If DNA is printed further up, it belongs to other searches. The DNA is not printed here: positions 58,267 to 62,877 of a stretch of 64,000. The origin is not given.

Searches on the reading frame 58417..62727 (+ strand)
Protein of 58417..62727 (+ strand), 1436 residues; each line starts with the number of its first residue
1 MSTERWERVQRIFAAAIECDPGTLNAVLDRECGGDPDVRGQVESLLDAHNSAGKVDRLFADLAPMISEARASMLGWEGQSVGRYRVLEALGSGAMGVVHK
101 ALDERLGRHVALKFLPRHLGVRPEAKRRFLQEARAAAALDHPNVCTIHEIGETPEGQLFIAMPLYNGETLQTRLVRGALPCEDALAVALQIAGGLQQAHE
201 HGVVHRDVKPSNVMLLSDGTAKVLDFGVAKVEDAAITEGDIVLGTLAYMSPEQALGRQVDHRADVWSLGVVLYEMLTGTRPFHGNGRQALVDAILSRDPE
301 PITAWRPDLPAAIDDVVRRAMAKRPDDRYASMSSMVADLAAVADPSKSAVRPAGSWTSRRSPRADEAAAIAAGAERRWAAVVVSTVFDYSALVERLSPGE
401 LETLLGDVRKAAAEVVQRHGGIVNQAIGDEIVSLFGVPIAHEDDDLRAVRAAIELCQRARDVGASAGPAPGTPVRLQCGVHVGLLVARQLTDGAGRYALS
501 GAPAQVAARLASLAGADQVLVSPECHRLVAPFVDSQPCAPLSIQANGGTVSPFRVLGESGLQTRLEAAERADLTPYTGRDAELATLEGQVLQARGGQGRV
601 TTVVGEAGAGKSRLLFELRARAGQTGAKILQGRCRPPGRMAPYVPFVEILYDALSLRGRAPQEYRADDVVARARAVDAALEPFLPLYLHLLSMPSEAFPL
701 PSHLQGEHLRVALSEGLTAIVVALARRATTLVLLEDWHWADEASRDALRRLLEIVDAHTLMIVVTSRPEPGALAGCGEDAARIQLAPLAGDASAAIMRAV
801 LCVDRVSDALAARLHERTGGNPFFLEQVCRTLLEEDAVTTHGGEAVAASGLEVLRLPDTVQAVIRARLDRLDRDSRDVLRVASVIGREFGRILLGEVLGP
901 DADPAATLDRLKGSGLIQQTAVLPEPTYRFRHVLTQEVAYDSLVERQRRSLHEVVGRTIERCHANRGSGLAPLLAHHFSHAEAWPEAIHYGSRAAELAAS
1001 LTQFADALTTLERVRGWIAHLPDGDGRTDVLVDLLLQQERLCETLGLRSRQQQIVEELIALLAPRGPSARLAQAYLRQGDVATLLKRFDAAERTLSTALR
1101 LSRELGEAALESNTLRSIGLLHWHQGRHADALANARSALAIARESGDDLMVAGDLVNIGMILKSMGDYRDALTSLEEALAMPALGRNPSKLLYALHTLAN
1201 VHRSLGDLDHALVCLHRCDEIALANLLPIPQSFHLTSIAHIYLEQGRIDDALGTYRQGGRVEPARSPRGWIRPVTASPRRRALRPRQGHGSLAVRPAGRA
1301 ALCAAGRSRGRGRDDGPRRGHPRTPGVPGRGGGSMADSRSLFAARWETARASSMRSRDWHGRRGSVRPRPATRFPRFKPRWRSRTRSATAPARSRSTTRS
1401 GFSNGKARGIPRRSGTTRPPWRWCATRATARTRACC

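Call 86: search_protein_families(library=pfam, proteins=[window:58417-62727:+], max_evalue=0.00001)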
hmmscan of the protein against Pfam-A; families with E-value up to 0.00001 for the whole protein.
window:58417-62727:+ (1436 aa): 11 families
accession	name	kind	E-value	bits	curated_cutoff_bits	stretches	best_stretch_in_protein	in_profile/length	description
PF00069.31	Pkinase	-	1.4e-45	156.2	31.7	1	84-331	1-254/263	Protein kinase domain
PF07714.23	PK_Tyr_Ser-Thr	-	4e-33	115.3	23.1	1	86-336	3-255/258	Protein tyrosine and serine/threonine kinase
PF13424.12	TPR_12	-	4.4e-23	81.7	30.1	2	1113-1181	4-74/77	Tetratricopeptide repeat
PF13191.12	AAA_16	-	2.9e-21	77.1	32.6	1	577-762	3-166/167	AAA ATPase domain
PF00515.34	TPR_1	-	2.2e-16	59.3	27.8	0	1156-1180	5-29/34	Tetratricopeptide repeat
PF07719.23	TPR_2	-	1.8e-14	53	27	0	1155-1180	4-29/34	Tetratricopeptide repeat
PF13181.12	TPR_8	-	1.2e-12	47.3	25.7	0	1156-1180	5-29/34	Tetratricopeptide repeat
PF13374.12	TPR_10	-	5.9e-10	39.3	27.5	0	1156-1181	6-31/42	Tetratricopeptide repeat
PF00211.25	Guanylate_cyc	-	8.6e-09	35.7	21.9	1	380-529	10-155/183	Adenylate and Guanylate cyclase catalytic domain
PF13176.12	TPR_7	-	7.4e-08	32.3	27.9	0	1155-1181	2-28/36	Tetratricopeptide repeat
PF17874.7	TPR_MalT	-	1.9e-07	31.1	45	1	1123-1266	12-156/336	MalT-like TPR region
